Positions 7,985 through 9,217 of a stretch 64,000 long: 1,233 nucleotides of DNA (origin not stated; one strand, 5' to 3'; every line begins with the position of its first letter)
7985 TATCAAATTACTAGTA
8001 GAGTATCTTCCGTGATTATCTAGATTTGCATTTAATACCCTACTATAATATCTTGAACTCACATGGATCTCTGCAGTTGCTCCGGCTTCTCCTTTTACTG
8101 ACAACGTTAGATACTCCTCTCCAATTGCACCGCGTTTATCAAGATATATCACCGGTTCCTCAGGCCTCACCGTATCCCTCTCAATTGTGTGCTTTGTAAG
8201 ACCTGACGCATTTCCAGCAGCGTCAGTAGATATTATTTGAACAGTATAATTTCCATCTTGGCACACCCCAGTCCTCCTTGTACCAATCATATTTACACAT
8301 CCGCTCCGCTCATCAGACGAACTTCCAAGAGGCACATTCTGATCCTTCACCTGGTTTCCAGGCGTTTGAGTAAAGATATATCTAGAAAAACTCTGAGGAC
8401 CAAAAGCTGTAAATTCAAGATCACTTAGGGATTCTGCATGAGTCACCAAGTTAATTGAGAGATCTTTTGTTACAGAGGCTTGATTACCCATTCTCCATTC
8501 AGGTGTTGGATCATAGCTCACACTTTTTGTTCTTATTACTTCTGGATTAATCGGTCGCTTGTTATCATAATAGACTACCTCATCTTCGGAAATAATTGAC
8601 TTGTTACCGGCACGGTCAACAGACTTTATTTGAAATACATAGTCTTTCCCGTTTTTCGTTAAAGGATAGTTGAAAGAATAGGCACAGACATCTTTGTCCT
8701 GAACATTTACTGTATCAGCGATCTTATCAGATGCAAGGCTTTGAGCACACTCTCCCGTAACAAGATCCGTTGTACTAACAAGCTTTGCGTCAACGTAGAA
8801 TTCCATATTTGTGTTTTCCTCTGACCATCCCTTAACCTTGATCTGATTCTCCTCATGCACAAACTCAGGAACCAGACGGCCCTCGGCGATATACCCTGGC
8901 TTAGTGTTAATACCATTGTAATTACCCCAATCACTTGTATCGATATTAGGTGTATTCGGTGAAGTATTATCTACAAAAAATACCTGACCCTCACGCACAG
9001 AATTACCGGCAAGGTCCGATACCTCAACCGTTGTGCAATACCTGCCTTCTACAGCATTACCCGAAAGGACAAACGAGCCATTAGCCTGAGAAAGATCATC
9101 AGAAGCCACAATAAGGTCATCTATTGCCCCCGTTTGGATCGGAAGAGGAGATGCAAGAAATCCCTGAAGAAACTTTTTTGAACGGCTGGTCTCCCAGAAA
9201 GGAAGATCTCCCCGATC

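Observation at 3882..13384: Operon of a 2,418-aa surface megaprotein with two different C-terminal peptidase modules plus three membrane-tethered small proteins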

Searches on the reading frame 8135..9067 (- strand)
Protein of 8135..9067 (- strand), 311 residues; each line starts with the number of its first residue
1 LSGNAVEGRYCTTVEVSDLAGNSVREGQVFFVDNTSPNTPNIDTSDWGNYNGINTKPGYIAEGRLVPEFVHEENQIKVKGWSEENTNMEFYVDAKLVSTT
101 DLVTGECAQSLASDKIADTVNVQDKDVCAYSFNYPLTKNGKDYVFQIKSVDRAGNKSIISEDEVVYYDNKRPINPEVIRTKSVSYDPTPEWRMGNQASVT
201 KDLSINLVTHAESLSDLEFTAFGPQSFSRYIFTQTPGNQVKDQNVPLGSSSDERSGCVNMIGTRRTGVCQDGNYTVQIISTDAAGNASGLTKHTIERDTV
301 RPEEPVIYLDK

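Call 76: find_related_loci(query=A5, collection=genome_contigs, flank=10000)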
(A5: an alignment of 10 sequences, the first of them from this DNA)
Query A5 (311 aa) in genome_contigs; peptide patterns used: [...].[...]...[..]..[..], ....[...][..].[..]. (x = any residue, [..] = any of these).
30 stretches matched a pattern; 2 encode a relative of the query (tblastn E <= 1e-3); 2 distinct loci.
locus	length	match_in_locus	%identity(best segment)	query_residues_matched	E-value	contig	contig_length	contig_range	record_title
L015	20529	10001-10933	62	1-311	1e-134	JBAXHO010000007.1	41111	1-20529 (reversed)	MAG: bacterium isolate ELA325 MAG325_7, whole genome shotgun sequence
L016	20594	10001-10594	42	1-185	2e-50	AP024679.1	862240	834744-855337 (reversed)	MAG: Candidatus Dojkabacteria bacterium KatS3mg085 DNA, complete genome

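Call 77: find_related_loci(query=A5, collection=metagenome_contigs, flank=10000)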
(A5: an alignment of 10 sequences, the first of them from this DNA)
Query A5 (311 aa) in metagenome_contigs; peptide patterns used: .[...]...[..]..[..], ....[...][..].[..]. (x = any residue, [..] = any of these).
100 stretches matched a pattern; 4 encode a relative of the query (tblastn E <= 1e-3); 4 distinct loci.
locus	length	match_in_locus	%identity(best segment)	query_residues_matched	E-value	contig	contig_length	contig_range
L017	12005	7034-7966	62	1-311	1e-134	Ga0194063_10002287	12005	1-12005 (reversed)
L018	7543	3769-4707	45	1-305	2e-83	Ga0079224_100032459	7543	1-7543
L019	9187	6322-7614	41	1-307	1e-70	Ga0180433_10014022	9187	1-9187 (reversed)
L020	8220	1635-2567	39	1-307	4e-62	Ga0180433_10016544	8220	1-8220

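Call 98: search_protein_families(library=pfam, proteins=[L015:15067-15894:+, L015:12362-15061:+], max_evalue=0.1)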
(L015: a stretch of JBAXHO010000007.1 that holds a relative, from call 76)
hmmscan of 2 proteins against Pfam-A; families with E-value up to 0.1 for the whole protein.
L015:15067-15894:+ (275 aa): 1 family
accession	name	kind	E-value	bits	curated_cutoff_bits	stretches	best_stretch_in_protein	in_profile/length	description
PF20981.2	AAR2_1st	-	0.033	14.8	23.6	1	124-209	50-119/134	AAR2 N-terminal domain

L015:12362-15061:+ (899 aa): 2 families
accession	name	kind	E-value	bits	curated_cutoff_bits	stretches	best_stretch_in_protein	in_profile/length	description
PF08310.17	LGFP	-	3e-13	50.3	22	1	38-89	2-50/53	LGFP repeat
PF05816.16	TelA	-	0.044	13.3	30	1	767-879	10-99/332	Toxic anion resistance protein (TelA)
